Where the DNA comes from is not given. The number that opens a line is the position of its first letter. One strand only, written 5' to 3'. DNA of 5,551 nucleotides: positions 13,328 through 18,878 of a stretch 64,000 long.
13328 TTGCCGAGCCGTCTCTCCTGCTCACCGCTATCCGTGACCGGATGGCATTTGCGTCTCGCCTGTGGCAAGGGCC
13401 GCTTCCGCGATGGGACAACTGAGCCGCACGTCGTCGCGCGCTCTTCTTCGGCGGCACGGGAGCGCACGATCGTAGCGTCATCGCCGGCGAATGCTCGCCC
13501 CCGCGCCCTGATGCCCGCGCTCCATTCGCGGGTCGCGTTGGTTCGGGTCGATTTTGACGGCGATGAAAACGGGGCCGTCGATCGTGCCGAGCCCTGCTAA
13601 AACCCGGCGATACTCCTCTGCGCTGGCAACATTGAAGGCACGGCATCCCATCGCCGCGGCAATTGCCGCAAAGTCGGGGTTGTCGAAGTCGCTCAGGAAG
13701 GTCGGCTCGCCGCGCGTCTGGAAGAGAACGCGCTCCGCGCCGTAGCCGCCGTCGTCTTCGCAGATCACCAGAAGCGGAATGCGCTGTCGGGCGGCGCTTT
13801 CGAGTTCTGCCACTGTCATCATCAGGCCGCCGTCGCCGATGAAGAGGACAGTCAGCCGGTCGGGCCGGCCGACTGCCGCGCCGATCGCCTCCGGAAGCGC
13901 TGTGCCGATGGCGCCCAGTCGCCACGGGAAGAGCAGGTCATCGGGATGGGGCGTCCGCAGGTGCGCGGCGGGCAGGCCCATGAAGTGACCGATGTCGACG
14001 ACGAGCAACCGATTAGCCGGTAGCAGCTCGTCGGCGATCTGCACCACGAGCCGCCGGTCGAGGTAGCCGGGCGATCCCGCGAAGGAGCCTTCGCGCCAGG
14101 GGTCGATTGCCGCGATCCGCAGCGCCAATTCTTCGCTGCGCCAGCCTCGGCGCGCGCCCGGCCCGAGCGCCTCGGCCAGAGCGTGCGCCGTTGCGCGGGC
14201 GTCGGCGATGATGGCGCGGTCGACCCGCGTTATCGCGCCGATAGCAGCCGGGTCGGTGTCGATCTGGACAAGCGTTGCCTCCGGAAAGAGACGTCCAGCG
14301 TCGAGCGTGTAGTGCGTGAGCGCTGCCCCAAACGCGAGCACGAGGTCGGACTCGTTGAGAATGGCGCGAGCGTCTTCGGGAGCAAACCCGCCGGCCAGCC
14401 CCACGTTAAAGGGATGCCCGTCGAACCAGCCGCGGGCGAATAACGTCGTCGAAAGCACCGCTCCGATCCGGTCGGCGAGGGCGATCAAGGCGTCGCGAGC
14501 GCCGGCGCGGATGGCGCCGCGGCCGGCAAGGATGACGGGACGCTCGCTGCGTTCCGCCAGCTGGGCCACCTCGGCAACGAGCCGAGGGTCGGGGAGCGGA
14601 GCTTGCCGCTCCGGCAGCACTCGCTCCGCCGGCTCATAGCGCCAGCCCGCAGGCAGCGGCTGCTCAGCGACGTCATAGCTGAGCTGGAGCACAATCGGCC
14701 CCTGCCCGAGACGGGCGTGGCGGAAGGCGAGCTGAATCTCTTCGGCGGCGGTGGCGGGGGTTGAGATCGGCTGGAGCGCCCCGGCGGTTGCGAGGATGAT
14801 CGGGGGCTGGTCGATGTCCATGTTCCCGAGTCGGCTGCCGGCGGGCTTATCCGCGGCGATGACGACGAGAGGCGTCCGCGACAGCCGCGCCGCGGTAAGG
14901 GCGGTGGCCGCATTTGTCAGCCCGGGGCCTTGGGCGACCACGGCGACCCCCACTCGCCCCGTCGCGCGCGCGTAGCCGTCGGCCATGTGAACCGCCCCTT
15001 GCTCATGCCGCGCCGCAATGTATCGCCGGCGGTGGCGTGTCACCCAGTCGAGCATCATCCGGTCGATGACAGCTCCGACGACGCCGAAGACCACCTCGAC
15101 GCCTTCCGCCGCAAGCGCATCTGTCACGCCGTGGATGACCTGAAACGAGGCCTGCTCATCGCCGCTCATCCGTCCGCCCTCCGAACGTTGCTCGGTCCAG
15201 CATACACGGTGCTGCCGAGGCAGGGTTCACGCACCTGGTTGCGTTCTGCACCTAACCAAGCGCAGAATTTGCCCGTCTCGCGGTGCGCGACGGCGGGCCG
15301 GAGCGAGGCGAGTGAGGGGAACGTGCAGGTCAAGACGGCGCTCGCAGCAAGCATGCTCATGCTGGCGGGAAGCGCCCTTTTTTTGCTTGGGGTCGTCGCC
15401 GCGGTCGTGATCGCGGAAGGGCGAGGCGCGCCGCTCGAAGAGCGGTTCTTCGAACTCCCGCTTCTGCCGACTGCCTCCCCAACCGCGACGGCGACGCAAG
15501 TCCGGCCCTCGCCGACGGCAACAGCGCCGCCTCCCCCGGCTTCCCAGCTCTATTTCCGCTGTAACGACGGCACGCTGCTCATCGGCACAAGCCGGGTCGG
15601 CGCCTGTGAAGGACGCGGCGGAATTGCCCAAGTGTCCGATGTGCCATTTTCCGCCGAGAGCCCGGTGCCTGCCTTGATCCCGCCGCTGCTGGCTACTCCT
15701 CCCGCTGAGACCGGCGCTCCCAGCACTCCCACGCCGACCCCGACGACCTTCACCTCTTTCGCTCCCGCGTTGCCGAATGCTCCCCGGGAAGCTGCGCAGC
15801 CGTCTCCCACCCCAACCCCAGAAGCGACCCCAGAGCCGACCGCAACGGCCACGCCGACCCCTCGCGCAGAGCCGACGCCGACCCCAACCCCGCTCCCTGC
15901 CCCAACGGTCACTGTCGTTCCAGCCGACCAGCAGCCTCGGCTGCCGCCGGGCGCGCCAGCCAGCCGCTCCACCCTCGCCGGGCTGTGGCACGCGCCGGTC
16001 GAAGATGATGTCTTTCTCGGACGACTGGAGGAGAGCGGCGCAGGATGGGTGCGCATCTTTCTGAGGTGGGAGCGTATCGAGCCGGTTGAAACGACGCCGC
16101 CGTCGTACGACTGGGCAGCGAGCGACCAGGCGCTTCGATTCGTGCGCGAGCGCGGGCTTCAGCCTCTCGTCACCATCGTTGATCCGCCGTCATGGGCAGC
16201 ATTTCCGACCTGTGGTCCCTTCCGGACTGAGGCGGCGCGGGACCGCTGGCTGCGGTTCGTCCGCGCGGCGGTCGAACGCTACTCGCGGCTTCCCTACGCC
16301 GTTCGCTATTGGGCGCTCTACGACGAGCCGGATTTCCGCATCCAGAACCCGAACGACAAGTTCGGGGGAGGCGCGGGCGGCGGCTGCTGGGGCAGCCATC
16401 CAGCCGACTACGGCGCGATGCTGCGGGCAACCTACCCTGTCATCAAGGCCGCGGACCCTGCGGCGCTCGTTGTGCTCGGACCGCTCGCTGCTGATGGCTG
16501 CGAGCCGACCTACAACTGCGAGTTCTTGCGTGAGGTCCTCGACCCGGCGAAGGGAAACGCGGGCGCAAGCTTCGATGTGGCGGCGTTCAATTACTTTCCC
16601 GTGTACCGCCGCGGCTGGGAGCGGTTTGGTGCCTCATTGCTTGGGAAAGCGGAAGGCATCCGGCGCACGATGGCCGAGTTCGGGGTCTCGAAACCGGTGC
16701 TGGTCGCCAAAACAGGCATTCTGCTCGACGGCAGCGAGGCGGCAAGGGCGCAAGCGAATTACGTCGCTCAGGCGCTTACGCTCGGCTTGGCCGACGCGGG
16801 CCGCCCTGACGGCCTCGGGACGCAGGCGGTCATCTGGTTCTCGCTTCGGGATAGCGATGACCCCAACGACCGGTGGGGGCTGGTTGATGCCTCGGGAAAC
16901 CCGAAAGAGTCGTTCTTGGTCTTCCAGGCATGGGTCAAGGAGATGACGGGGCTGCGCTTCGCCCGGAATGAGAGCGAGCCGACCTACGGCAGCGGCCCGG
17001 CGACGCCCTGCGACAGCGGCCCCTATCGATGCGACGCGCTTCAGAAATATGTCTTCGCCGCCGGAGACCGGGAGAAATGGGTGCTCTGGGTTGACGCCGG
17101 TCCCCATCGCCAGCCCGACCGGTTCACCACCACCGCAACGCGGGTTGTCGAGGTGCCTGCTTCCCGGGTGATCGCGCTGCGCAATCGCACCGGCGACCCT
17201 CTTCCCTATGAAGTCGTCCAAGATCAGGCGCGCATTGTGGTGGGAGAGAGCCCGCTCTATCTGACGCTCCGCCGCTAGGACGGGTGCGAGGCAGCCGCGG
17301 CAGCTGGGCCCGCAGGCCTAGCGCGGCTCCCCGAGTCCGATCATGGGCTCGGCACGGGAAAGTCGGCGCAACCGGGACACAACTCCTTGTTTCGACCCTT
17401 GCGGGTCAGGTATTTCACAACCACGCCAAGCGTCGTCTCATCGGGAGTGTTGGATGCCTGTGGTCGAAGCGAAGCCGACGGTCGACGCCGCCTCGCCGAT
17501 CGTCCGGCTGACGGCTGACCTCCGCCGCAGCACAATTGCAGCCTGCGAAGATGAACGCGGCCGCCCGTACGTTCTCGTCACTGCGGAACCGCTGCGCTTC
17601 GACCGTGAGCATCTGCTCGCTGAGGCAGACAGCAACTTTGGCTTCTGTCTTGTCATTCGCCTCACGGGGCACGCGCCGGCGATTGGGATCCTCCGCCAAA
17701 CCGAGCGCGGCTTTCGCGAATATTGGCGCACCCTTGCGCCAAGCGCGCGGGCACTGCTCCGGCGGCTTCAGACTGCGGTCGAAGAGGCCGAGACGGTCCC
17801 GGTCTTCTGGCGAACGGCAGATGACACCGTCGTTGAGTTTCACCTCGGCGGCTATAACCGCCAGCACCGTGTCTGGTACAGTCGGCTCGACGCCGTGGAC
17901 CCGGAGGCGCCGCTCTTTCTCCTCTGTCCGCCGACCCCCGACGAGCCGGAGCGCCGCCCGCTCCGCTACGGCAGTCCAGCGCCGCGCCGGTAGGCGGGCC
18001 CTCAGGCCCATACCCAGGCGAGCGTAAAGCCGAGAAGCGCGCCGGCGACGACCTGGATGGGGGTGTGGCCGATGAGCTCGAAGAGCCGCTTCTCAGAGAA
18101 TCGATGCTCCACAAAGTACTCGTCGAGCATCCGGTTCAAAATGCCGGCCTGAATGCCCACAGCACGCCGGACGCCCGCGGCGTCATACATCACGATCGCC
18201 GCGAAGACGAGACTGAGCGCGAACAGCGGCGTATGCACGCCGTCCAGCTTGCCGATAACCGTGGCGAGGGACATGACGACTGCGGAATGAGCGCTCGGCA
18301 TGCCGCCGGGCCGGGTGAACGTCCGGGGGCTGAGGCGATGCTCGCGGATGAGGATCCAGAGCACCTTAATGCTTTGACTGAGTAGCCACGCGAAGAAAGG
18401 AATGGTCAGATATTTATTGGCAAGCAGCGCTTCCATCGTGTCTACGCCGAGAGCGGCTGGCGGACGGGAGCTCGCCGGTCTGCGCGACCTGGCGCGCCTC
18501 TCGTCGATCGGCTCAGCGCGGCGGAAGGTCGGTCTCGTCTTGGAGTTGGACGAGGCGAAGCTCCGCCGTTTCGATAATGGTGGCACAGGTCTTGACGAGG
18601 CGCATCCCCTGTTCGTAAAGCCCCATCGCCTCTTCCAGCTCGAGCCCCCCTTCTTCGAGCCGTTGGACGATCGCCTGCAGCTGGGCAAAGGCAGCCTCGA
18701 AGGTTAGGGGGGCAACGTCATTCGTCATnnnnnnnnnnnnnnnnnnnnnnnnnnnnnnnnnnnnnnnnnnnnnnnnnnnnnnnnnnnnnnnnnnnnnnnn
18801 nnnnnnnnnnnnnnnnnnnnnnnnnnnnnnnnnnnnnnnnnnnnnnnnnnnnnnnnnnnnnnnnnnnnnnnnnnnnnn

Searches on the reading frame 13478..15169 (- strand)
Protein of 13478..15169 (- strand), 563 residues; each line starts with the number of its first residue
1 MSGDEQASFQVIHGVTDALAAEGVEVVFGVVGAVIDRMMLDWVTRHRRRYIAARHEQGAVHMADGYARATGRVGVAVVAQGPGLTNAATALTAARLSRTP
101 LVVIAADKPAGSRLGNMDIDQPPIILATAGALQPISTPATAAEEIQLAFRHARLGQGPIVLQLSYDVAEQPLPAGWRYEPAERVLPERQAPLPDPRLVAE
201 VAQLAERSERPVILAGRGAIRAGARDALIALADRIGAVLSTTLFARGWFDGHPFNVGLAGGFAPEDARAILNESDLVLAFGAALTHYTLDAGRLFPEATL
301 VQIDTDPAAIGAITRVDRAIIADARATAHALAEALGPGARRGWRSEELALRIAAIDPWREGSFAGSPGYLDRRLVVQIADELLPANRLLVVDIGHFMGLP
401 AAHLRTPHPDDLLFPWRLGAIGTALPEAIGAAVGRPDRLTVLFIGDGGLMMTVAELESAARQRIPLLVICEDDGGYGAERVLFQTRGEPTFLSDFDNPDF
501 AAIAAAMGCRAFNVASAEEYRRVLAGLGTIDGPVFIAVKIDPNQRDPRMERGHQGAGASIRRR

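Call 32: search_protein_families(library=pfam, proteins=[window:13478-15169:-], max_evalue=0.00001)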
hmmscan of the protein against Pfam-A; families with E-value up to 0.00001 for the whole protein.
window:13478-15169:- (563 aa): 3 families
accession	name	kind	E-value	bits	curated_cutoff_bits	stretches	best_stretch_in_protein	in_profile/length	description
PF02776.23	TPP_enzyme_N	-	5.6e-32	110.5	26.8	1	13-114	5-106/119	Thiamine pyrophosphate enzyme, N-terminal TPP binding domain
PF00205.28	TPP_enzyme_M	-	3.3e-29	101.8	30.4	1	198-331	1-137/137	Thiamine pyrophosphate enzyme, central domain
PF02775.26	TPP_enzyme_C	-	5.8e-28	98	21.9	1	392-538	1-151/151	Thiamine pyrophosphate enzyme, C-terminal TPP binding domain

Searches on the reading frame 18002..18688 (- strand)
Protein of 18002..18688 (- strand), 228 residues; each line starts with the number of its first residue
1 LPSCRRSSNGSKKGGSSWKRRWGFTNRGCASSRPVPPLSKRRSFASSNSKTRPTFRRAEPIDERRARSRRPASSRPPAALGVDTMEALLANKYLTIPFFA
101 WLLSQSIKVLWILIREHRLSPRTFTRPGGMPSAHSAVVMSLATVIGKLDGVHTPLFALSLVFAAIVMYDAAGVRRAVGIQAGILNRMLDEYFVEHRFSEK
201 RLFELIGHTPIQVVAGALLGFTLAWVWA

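Call 3: search_protein_families(library=pfam, proteins=[window:18002-18688:-], max_evalue=0.01)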
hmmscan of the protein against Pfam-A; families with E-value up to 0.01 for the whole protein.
window:18002-18688:- (228 aa): 2 families
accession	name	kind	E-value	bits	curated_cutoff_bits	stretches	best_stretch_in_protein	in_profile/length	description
PF02681.20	DUF212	-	1.5e-43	148.4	26.5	1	90-222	2-125/126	Divergent PAP2 family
PF01569.27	PAP2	-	0.00015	21.9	27.2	0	113-148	31-69/130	PAP2 superfamily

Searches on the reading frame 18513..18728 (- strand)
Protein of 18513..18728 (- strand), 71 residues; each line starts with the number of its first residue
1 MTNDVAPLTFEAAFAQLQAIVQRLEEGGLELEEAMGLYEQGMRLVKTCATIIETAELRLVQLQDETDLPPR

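Call 3: search_protein_families(library=pfam, proteins=[window:18513-18728:-], max_evalue=0.01)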
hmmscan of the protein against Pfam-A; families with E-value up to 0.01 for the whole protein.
window:18513-18728:- (71 aa): 1 family
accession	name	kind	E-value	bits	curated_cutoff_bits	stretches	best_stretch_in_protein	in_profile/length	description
PF02609.21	Exonuc_VII_S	-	1.9e-17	63.4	24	1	10-59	1-50/52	Exonuclease VII small subunit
